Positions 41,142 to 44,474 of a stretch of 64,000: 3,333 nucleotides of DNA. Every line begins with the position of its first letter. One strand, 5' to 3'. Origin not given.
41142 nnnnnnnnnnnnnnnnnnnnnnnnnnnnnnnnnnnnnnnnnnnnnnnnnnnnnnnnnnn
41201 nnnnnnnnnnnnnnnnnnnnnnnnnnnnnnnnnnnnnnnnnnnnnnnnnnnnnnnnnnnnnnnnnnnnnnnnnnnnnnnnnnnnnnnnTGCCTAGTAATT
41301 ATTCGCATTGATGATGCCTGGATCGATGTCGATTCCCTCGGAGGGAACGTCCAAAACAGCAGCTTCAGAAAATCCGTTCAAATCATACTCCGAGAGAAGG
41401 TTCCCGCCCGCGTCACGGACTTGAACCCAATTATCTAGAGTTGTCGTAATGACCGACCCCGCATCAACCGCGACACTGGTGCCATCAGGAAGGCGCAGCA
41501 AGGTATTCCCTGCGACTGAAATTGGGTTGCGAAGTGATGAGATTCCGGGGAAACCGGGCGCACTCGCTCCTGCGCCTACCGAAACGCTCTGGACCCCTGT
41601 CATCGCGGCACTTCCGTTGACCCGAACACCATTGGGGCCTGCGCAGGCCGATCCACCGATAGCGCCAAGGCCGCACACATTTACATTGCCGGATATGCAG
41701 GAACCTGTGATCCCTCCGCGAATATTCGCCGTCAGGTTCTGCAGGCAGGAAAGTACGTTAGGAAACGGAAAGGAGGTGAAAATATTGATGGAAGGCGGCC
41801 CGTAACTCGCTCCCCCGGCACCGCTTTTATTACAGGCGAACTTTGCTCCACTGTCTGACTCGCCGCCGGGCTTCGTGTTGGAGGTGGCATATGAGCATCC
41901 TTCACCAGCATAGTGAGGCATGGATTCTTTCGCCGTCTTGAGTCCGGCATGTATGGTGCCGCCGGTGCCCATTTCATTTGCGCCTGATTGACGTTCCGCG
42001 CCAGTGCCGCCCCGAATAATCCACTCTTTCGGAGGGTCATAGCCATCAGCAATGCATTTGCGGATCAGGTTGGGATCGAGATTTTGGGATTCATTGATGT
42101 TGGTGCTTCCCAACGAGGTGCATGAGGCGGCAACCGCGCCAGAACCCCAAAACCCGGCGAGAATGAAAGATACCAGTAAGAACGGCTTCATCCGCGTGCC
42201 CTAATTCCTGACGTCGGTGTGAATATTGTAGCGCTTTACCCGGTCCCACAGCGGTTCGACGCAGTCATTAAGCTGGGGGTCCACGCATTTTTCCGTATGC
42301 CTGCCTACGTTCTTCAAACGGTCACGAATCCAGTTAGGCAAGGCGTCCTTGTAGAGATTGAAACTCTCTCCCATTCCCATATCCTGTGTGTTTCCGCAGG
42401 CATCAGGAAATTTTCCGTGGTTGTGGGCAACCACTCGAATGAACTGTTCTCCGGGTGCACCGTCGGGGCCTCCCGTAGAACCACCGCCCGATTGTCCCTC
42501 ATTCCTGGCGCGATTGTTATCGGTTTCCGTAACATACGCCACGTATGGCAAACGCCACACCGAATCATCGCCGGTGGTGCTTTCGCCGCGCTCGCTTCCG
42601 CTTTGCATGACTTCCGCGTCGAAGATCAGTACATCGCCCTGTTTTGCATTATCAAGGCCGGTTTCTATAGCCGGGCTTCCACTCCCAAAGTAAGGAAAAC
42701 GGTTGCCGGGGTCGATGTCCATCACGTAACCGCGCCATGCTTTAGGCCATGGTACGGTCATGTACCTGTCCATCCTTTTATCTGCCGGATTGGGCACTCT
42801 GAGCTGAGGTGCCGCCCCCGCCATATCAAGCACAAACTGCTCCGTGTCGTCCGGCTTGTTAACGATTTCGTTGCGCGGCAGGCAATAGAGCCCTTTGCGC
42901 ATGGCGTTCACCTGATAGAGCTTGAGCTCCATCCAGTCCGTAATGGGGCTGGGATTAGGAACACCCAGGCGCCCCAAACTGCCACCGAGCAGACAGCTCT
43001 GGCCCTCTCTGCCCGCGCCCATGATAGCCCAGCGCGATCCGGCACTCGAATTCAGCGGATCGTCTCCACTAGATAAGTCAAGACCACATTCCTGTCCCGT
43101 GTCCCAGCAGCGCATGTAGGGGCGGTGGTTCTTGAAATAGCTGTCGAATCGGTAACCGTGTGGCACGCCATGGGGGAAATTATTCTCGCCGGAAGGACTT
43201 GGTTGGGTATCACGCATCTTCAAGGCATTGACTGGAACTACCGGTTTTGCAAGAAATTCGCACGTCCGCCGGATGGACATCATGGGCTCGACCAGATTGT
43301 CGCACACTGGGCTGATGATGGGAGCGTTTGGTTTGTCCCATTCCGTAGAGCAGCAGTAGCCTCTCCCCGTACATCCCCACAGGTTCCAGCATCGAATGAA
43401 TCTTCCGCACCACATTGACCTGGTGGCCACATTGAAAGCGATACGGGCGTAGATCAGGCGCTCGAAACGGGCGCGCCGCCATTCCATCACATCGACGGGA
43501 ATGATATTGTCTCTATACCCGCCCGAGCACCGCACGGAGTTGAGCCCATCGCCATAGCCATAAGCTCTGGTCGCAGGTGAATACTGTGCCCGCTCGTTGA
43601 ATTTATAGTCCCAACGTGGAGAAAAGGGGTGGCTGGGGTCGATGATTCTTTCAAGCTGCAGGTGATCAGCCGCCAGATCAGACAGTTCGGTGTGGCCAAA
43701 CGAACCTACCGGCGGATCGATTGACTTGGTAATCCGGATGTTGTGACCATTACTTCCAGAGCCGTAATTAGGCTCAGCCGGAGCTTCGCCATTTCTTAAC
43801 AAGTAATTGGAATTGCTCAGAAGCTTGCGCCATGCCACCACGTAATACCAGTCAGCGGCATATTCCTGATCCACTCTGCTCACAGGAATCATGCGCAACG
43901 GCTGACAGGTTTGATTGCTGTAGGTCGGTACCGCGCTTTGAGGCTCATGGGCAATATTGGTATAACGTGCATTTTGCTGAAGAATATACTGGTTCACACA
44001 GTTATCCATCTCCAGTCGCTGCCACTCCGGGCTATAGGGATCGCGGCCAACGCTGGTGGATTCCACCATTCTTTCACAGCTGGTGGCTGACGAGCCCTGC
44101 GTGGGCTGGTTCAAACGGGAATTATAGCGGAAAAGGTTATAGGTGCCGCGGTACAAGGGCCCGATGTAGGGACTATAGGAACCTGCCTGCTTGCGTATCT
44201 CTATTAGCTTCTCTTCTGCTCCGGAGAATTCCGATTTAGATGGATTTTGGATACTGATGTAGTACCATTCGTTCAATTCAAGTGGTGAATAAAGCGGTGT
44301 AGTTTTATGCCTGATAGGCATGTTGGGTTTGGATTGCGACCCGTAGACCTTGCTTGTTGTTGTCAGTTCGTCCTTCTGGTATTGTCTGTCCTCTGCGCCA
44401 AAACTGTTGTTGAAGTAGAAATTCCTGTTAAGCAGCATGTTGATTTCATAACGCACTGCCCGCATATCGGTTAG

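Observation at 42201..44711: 836-aa secreted protein with about 18 cysteines and no recognisable family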

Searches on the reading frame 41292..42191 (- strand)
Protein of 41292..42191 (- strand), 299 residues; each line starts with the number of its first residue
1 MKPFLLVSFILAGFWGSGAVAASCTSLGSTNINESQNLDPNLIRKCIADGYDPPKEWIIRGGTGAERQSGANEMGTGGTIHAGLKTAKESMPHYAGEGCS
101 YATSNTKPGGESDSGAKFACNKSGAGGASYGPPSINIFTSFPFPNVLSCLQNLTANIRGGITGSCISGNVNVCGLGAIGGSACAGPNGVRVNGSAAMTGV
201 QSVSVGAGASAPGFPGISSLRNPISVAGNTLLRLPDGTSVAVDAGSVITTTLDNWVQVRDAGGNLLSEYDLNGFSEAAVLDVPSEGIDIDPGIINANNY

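Call 3: search_protein_families(library=pfam, proteins=[window:41292-42191:-], max_evalue=1)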
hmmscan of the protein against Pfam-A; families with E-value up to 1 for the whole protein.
window:41292-42191:- (299 aa): 1 family
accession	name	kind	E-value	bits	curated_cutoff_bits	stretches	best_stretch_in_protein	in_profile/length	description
PF06347.19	SH3_4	-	0.15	12.3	24.1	1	248-264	29-45/56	Bacterial SH3 domain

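Call 4: search_protein_families(library=ncbifam, proteins=[window:41292-42191:-], max_evalue=1)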
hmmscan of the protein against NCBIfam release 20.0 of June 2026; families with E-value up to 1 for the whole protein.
window:41292-42191:- (299 aa): 0 families

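Call 84: search_protein_families(library=pfam, alignment_id=A5, max_evalue=0.1)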
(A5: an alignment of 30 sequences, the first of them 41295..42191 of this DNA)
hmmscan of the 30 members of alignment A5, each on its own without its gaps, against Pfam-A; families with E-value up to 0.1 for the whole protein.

A. member 1, window:41295-42191:- (299 aa): 0 families

B. families by the number of members that match (of 30 scanned): 1 family
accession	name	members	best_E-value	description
PF25158.1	ABCA11_C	1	0.073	ABC transporter A family member 11-like, C-terminal domain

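Call 85: search_solved_structures(query=A5, max_evalue=1)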
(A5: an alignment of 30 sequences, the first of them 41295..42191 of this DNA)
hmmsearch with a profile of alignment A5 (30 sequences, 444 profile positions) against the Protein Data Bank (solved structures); distinct sequences matched with E-value up to 1: 11.
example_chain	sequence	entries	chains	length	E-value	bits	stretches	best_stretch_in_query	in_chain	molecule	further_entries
8rwf_A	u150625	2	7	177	0.053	16.1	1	292-377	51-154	S-layer protein sap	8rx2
8rw9_E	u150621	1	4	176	0.053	16.1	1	292-377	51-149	S-layer protein sap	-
3aqj_A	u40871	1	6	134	0.13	14.9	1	318-390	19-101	Baseplate assembly protein V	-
3qr8_A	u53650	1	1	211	0.21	14.2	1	317-390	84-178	Baseplate assembly protein V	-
8von_A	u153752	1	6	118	0.26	13.8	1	324-386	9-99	Spike protein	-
8vol_A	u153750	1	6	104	0.35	13.4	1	324-390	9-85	Spike protein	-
8yns_N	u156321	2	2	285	0.37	13.3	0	351-394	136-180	Glue molecule 4-9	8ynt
9gtr_q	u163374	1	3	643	0.38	13.3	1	317-363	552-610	Gp5/Type VI secretion system Vgr protein OB-fold domain-containing protein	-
3of1_A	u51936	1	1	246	0.44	13.1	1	312-361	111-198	cAMP-dependent protein kinase regulatory subunit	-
6hhu_A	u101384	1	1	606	0.5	12.9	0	294-377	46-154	S-layer protein sap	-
6qx4_A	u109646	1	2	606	0.63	12.6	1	294-377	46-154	S-layer protein sap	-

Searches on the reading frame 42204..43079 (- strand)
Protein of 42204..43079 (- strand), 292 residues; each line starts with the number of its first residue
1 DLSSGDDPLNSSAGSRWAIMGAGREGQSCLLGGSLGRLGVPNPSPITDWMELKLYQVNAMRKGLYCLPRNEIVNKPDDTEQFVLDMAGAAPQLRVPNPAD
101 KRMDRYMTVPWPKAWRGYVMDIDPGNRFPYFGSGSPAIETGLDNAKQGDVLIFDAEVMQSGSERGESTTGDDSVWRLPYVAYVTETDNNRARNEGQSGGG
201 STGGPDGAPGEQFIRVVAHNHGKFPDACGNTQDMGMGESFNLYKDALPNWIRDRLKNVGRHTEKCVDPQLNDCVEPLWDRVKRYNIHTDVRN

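Call 56: search_protein_families(library=pfam, proteins=[window:42204-43079:-], max_evalue=10)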
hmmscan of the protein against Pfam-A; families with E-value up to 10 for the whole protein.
window:42204-43079:- (292 aa): 0 families

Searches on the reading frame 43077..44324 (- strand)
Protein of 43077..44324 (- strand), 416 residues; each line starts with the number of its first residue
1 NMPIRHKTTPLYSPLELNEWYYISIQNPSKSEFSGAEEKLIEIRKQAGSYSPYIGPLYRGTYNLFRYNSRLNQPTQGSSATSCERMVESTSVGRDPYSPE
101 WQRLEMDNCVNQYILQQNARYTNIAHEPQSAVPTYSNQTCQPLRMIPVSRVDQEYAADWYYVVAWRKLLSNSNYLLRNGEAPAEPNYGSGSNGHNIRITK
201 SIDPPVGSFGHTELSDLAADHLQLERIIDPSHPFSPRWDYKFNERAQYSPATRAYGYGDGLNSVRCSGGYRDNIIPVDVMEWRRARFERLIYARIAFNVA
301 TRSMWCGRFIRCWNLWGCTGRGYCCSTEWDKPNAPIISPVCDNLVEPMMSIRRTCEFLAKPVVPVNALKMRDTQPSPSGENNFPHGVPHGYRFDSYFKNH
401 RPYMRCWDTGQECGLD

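Call 65: search_protein_families(library=pfam, proteins=[window:43077-44324:-], max_evalue=10)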
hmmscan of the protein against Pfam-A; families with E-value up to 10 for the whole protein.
window:43077-44324:- (416 aa): 0 families
